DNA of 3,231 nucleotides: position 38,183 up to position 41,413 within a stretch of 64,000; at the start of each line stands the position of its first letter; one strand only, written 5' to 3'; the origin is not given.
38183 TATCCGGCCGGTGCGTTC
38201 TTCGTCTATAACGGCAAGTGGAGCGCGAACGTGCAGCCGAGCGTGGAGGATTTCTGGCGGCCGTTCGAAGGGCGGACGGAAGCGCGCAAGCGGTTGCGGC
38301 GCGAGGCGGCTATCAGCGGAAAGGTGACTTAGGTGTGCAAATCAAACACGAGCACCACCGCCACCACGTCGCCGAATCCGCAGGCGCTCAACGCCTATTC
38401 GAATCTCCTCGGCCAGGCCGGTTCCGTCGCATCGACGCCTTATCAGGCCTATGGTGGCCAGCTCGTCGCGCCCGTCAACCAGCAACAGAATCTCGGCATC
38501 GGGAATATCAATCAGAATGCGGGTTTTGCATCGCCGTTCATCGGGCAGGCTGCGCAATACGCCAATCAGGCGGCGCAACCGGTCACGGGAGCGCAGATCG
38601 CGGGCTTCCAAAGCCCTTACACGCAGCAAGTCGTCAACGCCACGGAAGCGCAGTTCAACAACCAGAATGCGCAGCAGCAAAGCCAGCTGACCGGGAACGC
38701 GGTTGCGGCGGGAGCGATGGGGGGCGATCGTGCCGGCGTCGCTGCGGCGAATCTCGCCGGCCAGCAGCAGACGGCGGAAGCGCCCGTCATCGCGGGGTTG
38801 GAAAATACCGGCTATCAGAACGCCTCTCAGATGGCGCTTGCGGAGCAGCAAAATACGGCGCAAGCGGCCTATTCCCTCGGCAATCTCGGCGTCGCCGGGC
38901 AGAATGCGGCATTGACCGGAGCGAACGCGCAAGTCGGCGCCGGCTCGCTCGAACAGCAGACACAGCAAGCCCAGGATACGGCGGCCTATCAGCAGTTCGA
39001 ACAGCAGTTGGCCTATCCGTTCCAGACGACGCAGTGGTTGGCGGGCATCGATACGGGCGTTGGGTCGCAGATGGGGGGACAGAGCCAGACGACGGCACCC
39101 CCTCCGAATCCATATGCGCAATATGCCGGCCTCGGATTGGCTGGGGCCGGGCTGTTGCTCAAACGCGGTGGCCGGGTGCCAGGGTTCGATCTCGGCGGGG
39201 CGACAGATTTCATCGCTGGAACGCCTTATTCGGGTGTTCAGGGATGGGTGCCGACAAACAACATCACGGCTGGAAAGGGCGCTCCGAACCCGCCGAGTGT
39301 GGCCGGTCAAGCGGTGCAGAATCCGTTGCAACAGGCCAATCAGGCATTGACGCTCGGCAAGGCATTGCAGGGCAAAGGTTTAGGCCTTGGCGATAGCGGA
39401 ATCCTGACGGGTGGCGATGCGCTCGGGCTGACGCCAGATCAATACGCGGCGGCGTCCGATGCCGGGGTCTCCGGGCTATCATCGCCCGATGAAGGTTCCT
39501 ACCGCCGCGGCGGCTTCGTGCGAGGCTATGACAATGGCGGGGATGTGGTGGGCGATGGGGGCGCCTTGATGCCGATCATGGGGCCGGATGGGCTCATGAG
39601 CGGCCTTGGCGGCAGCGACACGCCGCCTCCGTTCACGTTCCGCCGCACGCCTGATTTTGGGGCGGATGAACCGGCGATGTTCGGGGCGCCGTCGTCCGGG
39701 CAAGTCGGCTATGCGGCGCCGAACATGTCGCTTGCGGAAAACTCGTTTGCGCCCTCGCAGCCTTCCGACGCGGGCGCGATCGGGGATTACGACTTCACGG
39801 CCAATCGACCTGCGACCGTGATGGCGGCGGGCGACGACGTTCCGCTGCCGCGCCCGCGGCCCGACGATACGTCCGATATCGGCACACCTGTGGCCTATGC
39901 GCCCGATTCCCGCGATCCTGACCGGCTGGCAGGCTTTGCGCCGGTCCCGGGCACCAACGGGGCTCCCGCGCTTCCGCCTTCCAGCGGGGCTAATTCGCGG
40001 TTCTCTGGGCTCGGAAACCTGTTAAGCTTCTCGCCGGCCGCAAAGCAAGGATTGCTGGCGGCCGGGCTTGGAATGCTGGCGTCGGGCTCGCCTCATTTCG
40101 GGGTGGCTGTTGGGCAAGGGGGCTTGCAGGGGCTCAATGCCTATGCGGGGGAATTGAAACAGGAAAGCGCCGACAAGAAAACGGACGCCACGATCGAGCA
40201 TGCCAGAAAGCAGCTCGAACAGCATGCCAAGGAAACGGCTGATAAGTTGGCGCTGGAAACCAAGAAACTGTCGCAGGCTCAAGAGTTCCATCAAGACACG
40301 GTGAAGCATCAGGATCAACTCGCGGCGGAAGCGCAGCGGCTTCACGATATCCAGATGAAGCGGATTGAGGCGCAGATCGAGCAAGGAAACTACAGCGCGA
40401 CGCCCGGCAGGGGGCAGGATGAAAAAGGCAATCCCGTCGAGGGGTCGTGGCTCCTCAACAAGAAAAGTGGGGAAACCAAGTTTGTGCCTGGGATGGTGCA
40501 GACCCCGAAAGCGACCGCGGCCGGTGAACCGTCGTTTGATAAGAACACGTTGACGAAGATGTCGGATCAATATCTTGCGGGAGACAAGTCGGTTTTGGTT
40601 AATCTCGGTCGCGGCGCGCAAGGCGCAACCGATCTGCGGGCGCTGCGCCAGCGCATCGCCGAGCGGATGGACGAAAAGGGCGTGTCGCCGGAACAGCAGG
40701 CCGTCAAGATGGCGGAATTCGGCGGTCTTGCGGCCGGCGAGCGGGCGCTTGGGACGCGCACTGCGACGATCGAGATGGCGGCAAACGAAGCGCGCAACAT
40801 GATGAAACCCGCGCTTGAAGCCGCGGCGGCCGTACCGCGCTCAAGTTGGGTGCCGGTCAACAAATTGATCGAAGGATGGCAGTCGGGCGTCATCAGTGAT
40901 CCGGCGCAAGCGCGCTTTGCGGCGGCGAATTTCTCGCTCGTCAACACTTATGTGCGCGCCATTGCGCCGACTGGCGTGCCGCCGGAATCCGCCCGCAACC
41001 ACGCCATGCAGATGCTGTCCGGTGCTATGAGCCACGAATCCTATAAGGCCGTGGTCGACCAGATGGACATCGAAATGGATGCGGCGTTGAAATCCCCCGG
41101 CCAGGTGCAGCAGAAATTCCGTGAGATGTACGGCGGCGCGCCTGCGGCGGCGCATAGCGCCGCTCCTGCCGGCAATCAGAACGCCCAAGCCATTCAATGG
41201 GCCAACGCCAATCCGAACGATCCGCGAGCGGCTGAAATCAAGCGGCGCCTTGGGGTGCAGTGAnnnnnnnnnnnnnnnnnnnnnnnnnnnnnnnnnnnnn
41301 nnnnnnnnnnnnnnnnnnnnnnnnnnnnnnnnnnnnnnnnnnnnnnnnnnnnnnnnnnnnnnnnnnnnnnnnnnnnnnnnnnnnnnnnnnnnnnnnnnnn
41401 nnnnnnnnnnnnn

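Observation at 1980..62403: Bipartite element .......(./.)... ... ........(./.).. recurs nine times, always pointing toward the next gene or module start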

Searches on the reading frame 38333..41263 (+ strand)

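Call 27: search_protein_families(library=phrogs, proteins=[window:38333-41263:+], max_evalue=0.001)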
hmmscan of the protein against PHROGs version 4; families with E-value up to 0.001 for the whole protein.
window:38333-41263:+ (976 aa): 1 family
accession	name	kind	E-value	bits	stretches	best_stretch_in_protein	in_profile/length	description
phrog_4287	-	DNA, RNA and nucleotide metabolism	1.8e-14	54.8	1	2-274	5-312/392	DNA ejection protein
